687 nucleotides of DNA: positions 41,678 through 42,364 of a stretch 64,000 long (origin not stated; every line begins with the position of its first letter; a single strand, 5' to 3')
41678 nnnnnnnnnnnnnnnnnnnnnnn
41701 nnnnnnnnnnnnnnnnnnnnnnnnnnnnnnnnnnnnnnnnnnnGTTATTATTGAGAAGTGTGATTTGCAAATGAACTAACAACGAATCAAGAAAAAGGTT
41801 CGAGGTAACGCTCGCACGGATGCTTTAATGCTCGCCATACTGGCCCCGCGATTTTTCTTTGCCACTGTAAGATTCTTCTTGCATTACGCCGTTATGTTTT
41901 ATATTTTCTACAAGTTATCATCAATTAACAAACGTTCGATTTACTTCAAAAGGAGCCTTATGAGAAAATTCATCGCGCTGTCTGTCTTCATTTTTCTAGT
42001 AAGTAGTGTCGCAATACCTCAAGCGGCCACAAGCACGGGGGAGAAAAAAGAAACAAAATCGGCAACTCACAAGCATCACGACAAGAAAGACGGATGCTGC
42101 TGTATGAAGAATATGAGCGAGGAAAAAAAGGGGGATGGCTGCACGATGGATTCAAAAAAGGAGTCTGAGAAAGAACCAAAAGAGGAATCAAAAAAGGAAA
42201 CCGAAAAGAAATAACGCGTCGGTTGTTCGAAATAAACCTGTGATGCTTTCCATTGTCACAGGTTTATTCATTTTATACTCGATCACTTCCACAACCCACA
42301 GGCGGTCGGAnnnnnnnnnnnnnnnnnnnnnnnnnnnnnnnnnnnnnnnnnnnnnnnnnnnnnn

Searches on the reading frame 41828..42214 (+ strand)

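Call 3: search_protein_families(library=pfam, proteins=[window:41828-42214:+], max_evalue=1)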
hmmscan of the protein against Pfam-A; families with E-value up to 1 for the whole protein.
window:41828-42214:+ (128 aa): 4 families
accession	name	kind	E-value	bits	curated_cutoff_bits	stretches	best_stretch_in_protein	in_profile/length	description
PF02535.28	Zip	-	0.026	14.2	35.1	1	48-125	80-159/323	ZIP Zinc transporter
PF25184.1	YxzE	-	0.1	14.1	40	1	48-90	4-52/65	YxzE-like putative bacteriocin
PF14102.11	Caps_synth_CapC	-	0.15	12.9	27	1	12-69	34-89/119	Capsule biosynthesis CapC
PF09323.15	DUF1980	-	0.16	12.9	25.9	1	17-87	3-72/110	DUF1980 N-terminal domain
